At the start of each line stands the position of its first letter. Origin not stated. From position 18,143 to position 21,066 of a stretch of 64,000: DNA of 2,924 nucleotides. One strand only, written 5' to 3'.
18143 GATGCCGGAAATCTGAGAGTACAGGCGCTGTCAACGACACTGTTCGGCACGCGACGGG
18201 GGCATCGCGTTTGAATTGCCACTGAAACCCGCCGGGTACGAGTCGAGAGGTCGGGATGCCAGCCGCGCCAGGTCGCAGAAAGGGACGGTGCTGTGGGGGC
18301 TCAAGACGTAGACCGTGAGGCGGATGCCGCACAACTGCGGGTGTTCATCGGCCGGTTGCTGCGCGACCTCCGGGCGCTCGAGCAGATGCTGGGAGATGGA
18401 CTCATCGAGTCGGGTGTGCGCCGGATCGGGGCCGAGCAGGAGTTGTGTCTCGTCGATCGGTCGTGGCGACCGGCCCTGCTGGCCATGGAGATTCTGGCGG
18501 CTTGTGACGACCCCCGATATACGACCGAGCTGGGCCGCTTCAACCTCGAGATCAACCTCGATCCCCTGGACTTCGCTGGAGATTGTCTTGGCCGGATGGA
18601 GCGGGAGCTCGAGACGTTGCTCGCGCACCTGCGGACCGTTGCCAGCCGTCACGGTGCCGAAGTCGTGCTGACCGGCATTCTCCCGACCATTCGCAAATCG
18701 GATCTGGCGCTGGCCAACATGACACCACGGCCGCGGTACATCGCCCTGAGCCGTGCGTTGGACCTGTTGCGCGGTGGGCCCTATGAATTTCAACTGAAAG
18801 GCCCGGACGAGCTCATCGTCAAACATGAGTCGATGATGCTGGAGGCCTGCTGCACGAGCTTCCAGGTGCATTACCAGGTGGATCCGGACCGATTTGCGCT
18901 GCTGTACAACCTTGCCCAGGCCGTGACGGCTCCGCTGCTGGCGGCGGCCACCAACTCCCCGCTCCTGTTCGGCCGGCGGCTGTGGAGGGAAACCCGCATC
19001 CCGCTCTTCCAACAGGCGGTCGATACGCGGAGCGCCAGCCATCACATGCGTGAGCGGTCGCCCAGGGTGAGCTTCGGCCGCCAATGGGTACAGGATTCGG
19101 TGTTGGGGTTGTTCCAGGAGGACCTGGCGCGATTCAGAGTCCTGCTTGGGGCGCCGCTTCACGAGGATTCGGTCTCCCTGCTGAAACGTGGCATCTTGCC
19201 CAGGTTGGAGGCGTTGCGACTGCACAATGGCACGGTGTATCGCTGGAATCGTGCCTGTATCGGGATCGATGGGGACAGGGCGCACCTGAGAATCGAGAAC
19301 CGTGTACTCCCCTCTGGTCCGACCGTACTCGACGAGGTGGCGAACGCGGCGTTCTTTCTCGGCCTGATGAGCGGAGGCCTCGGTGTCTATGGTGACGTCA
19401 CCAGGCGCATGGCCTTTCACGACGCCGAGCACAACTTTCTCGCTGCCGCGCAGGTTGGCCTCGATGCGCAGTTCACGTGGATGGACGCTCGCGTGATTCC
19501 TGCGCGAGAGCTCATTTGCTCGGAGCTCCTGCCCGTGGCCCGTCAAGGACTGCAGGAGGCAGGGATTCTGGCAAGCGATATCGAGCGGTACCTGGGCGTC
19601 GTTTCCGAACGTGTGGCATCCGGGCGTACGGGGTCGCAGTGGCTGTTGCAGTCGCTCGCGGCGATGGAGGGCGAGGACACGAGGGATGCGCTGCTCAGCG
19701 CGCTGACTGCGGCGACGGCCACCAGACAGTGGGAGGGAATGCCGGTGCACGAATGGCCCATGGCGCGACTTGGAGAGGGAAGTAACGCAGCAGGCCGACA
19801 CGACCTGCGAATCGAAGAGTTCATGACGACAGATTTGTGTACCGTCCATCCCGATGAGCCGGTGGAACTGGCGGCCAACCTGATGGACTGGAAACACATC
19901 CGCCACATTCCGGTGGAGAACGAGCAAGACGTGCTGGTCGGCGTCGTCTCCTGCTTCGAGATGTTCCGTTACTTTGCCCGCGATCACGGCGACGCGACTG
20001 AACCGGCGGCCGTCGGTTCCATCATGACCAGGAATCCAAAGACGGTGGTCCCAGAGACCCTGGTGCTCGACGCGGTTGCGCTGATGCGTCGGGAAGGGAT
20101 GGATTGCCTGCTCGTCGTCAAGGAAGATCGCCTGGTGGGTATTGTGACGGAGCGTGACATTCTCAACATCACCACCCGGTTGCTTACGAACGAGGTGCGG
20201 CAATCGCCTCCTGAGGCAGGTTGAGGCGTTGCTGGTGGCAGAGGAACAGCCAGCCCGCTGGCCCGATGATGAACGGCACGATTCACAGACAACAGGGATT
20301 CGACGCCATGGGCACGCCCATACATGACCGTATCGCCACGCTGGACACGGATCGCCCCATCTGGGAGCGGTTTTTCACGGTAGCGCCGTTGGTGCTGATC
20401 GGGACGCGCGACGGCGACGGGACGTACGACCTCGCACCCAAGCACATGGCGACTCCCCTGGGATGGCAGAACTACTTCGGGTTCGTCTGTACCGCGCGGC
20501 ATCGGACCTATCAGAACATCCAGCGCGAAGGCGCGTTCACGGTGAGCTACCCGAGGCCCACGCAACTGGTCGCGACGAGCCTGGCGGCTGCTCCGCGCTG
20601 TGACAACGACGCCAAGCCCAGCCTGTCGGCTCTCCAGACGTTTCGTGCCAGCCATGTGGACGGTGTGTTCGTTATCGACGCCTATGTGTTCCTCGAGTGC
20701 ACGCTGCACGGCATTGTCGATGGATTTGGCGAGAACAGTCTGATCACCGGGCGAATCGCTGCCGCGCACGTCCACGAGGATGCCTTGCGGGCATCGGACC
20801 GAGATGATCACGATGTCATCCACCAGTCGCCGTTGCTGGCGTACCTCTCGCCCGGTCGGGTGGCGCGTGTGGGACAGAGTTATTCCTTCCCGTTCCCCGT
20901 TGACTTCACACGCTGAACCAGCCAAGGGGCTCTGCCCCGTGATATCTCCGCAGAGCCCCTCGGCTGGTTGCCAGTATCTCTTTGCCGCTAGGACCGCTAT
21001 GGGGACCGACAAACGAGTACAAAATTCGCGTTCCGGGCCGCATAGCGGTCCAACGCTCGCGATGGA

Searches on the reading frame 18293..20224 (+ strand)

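Call 66: search_protein_families(library=pfam, proteins=[window:18293-20224:+], max_evalue=0.00001)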
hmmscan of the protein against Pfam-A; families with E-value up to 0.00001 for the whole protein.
window:18293-20224:+ (643 aa): 2 families
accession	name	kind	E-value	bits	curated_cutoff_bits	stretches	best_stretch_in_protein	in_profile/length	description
PF00571.33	CBS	-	1.7e-24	86.3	24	2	574-625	1-53/57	CBS domain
PF04107.18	GCS2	-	1.8e-07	31.3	21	0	55-242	11-181/291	Glutamate-cysteine ligase family 2(GCS2)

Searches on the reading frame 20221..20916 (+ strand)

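Call 66: search_protein_families(library=pfam, proteins=[window:20221-20916:+], max_evalue=0.00001)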
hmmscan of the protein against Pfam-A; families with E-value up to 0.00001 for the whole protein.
window:20221-20916:+ (231 aa): 1 family
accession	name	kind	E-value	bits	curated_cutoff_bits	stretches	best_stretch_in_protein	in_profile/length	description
PF01613.24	Flavin_Reduct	-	4.9e-13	49.9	27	1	55-191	6-140/153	Flavin reductase like domain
